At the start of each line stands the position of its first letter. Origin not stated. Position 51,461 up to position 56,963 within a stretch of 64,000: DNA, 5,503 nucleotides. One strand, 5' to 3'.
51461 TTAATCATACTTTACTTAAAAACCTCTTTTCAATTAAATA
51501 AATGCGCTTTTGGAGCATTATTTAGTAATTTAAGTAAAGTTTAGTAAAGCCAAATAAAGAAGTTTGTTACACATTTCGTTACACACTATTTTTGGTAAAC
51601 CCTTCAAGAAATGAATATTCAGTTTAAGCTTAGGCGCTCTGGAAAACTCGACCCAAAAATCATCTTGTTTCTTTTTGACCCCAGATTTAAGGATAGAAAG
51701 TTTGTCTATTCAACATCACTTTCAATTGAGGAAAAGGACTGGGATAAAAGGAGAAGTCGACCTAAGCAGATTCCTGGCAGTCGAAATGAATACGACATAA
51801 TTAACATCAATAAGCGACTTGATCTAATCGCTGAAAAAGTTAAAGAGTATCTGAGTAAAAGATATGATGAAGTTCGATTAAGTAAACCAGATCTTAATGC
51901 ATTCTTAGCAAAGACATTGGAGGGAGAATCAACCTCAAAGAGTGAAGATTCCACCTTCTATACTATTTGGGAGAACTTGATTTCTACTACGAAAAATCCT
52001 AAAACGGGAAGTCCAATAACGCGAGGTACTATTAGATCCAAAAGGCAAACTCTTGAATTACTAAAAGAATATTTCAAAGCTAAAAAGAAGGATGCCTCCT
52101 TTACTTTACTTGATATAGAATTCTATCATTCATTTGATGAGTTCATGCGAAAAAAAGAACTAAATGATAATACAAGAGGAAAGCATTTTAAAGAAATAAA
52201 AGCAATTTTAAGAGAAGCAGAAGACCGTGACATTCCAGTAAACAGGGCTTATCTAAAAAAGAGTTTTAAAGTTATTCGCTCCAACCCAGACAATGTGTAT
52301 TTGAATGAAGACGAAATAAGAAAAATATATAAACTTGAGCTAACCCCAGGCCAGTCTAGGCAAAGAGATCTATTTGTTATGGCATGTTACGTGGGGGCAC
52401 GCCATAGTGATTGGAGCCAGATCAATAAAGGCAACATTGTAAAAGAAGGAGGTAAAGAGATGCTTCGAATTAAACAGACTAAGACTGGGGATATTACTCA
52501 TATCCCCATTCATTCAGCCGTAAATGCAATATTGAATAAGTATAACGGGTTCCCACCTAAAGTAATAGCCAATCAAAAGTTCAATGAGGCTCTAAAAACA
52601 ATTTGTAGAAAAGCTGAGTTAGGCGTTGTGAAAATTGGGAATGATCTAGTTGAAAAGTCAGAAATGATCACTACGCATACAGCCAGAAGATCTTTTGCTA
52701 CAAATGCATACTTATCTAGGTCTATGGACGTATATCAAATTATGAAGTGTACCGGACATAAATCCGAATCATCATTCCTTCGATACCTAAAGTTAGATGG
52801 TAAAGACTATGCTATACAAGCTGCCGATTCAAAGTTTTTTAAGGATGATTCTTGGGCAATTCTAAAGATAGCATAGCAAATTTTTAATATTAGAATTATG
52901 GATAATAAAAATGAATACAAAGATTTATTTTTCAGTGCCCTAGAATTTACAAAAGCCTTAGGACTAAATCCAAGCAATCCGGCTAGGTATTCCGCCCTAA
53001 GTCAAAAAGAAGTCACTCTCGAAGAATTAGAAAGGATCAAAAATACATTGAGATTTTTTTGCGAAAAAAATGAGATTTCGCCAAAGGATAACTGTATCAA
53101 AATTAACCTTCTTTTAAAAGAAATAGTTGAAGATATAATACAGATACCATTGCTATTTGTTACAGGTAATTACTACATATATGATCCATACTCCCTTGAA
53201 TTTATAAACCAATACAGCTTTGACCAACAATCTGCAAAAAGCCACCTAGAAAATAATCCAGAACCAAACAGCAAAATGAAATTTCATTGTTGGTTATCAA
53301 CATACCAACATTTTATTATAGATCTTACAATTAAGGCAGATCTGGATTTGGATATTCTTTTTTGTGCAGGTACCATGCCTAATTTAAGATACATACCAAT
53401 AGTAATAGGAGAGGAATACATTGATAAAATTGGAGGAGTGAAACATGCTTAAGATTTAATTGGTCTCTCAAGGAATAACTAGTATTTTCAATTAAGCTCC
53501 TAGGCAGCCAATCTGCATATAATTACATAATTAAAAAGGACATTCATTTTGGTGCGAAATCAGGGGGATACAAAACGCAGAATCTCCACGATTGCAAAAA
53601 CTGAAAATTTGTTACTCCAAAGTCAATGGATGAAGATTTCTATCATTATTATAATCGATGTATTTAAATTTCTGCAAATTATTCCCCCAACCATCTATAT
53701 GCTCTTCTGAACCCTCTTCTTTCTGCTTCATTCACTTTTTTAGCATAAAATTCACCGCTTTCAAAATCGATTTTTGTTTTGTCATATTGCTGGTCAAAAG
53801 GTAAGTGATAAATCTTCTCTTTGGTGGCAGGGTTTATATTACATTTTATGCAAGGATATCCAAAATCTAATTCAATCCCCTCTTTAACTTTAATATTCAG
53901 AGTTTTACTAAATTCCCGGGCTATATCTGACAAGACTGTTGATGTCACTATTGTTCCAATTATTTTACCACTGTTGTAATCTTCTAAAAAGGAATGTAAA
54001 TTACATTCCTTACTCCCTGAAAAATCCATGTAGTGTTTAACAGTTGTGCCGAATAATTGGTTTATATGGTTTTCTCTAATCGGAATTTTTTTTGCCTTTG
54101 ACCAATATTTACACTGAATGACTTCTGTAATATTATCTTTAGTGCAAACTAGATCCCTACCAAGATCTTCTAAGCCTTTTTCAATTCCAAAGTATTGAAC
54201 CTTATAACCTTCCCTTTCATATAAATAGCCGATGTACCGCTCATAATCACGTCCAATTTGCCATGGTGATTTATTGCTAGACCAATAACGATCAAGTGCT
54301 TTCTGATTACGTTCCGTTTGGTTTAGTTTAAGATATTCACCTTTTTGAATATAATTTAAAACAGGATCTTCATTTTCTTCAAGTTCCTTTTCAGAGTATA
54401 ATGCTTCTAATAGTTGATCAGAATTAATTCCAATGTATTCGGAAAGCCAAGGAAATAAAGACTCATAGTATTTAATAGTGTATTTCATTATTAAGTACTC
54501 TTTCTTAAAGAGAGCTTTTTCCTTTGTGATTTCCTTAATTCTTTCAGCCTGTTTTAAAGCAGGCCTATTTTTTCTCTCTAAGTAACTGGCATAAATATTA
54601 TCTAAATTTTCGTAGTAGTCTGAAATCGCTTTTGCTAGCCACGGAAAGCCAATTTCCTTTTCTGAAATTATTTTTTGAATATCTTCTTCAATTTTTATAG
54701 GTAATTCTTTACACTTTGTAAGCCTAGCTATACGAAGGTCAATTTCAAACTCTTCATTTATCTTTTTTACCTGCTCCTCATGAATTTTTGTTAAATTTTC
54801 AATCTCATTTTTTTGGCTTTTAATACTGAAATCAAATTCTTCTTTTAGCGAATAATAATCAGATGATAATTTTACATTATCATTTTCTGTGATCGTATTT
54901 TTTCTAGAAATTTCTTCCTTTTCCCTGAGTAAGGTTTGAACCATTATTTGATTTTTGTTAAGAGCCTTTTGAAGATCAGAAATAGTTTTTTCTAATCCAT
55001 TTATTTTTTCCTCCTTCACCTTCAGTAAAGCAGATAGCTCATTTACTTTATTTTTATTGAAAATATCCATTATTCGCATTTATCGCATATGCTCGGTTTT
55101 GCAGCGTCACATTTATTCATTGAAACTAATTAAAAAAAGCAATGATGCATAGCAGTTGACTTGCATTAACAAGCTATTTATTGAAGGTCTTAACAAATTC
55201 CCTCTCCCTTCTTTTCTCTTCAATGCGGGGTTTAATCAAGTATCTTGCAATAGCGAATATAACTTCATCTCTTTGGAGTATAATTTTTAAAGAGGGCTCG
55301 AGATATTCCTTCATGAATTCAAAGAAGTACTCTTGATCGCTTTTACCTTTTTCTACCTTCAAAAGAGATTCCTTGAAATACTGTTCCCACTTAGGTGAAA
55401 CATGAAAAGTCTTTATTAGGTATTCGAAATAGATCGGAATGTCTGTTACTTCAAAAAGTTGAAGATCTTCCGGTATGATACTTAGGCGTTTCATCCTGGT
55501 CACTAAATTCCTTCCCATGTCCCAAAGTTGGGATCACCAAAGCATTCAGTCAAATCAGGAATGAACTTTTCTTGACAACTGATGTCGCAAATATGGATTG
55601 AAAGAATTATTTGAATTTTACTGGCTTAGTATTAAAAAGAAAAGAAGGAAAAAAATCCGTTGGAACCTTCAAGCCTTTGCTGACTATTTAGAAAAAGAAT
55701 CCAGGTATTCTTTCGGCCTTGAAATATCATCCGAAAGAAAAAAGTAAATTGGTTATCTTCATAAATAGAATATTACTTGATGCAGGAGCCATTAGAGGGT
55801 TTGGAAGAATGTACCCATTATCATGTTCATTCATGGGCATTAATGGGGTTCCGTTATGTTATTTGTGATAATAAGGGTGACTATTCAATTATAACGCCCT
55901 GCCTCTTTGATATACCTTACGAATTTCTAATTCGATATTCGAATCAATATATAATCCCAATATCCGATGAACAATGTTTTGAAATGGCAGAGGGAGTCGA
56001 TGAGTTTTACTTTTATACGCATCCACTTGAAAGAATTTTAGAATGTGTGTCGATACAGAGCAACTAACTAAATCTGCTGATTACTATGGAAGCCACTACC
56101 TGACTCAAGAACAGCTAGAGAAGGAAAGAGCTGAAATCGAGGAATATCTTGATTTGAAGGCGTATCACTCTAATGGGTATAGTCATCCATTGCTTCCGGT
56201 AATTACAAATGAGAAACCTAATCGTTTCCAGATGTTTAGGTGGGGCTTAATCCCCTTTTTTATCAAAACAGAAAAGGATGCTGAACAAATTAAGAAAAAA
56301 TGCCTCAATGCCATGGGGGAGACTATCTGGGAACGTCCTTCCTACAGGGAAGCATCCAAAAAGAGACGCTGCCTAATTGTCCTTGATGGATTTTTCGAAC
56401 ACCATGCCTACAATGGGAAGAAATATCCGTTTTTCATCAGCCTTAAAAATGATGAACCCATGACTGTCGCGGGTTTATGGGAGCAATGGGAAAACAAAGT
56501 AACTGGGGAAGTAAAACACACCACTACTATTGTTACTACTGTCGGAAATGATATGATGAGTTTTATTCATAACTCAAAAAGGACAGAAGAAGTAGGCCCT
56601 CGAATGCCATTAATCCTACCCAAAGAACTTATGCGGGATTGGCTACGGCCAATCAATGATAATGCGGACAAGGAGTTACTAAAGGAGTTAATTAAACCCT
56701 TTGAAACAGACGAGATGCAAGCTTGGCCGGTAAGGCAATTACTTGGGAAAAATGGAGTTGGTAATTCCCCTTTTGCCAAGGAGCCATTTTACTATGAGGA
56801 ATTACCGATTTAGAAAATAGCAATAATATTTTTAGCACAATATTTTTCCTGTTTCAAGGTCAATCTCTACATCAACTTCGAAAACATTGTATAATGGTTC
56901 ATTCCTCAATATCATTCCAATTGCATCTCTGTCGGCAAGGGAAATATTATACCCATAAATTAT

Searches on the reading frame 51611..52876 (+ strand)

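Call 38: search_protein_families(library=pfam, proteins=[window:51611-52876:+], max_evalue=0.0001)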
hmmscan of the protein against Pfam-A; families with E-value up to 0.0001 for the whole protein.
window:51611-52876:+ (421 aa): 3 families
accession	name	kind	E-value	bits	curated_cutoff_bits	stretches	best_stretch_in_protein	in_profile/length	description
PF13102.12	Phage_int_SAM_5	-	3.4e-13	50.2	22.3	1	116-213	2-92/98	Phage integrase SAM-like domain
PF00589.27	Phage_integrase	-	7.5e-10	39.3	27.1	1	230-395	2-168/172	Phage integrase family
PF17293.8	Arm-DNA-bind_5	-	1.9e-05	25.5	22.6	0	31-83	27-74/87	Arm DNA-binding domain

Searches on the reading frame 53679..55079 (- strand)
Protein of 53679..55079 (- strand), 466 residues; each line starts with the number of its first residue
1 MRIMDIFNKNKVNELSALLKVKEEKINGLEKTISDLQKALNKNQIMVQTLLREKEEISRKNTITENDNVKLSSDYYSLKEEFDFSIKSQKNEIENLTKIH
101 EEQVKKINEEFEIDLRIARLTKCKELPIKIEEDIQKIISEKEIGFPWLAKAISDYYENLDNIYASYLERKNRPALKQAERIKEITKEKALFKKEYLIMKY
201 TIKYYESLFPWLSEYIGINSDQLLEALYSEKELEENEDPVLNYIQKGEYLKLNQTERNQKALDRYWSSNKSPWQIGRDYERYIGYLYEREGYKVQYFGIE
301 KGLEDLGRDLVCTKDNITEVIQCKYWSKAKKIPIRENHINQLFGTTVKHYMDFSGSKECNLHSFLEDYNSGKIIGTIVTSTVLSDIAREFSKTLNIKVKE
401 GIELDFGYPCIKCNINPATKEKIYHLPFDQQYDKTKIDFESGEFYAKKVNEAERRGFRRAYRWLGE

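Call 38: search_protein_families(library=pfam, proteins=[window:53679-55079:-], max_evalue=0.0001)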
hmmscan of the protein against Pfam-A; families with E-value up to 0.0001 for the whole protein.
window:53679-55079:- (466 aa): 1 family
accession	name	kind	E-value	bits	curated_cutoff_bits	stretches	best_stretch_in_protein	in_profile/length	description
PF04471.18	Mrr_cat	-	1.1e-06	29.2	21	1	277-349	7-76/115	Restriction endonuclease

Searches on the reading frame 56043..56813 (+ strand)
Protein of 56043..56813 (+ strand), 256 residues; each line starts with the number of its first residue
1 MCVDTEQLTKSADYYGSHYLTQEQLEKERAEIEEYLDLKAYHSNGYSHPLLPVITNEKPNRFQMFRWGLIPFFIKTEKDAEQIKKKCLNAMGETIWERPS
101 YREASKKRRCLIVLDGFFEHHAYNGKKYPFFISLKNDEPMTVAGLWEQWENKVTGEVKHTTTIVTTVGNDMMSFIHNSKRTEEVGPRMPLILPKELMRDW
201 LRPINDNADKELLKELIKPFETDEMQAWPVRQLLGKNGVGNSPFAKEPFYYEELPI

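Call 38: search_protein_families(library=pfam, proteins=[window:56043-56813:+], max_evalue=0.0001)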
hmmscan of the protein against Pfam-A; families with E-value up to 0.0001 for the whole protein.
window:56043-56813:+ (256 aa): 1 family
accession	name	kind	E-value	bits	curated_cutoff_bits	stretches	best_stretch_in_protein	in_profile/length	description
PF02586.19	SRAP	-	1.6e-46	159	27.1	1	46-236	36-213/214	SOS response associated peptidase (SRAP)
